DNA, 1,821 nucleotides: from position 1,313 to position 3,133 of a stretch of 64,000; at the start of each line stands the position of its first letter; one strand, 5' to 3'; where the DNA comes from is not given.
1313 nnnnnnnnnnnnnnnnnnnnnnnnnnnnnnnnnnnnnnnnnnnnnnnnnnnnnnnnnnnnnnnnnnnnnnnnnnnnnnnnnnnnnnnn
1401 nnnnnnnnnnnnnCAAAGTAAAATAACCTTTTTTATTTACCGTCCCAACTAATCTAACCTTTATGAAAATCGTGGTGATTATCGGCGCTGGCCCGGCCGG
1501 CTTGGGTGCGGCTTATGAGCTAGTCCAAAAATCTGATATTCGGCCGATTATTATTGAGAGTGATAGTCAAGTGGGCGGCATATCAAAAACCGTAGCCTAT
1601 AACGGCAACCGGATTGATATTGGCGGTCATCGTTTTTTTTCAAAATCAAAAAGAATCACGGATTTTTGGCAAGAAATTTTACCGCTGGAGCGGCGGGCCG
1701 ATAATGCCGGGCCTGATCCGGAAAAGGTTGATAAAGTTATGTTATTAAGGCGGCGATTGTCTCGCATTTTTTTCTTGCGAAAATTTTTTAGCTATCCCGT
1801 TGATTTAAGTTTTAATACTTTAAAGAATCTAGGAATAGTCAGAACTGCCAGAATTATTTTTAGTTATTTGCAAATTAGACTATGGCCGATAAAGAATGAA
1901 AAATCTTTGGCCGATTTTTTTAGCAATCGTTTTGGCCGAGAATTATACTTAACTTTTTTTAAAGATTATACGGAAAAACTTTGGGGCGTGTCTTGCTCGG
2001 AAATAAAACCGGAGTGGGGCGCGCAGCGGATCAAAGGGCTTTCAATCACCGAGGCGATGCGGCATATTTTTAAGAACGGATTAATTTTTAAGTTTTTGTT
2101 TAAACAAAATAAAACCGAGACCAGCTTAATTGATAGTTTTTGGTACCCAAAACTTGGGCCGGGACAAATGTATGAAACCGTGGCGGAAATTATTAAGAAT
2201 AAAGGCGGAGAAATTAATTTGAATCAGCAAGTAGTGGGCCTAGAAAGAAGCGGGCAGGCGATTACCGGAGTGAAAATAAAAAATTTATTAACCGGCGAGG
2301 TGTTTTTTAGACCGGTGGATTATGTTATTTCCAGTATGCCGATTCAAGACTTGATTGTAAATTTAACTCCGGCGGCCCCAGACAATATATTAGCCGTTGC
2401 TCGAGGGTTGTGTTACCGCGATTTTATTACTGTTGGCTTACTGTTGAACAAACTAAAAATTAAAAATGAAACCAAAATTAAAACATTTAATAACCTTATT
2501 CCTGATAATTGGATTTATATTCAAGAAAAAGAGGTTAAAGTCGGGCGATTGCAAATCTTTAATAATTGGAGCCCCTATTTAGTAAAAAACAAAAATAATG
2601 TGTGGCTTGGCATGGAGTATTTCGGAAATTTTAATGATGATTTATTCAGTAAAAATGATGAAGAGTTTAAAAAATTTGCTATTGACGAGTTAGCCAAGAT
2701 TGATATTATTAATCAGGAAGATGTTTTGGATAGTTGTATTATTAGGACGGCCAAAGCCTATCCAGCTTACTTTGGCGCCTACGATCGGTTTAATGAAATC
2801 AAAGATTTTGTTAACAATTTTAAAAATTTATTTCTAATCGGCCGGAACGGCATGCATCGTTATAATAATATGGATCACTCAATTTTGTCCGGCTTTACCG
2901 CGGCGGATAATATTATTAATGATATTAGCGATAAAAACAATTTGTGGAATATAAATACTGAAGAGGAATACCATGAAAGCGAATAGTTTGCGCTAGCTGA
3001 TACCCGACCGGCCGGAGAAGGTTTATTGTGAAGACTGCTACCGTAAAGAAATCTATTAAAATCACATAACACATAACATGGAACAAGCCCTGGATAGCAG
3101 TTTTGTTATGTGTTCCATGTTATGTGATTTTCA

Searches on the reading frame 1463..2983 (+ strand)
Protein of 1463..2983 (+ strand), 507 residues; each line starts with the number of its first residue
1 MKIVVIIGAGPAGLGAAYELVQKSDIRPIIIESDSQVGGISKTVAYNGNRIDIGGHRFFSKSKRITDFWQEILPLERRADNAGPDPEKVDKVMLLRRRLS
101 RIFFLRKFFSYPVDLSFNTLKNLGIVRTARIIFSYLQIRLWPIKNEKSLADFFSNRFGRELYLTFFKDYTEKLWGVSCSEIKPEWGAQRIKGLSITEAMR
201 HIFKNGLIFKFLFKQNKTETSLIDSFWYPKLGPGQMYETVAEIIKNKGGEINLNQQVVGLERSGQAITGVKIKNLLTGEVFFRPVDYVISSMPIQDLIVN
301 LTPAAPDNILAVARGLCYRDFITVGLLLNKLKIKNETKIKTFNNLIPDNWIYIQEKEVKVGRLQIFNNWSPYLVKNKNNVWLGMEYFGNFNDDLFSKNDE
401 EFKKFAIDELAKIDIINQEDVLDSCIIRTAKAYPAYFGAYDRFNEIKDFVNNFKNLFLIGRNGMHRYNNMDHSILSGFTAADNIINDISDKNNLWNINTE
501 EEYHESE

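Call 43: search_protein_families(library=pfam, proteins=[window:1463-2983:+], max_evalue=0.001)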
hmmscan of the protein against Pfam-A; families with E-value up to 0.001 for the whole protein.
window:1463-2983:+ (507 aa): 7 families
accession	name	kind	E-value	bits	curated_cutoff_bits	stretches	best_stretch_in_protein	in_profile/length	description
PF01593.30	Amino_oxidase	-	6.5e-19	69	19.8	1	12-485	2-443/443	Flavin containing amine oxidoreductase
PF13450.12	NAD_binding_8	-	1.6e-12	47.9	21.9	1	6-71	1-67/68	NAD(P)-binding Rossmann-like domain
PF01266.30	DAO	-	1.4e-06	28.5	27.9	1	4-41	2-39/353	FAD dependent oxidoreductase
PF01946.23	Thi4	-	9.8e-06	25.4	26.2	1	4-39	20-55/235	Thi4 family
PF13738.12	Pyr_redox_3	-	0.00016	21.4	30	1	5-37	1-33/305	Pyridine nucleotide-disulphide oxidoreductase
PF12831.13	FAD_oxidored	-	0.0002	21.2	27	0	4-41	2-38/416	FAD dependent oxidoreductase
PF07992.20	Pyr_redox_2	-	0.00039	20.4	26.1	0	4-34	3-32/291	Pyridine nucleotide-disulphide oxidoreductase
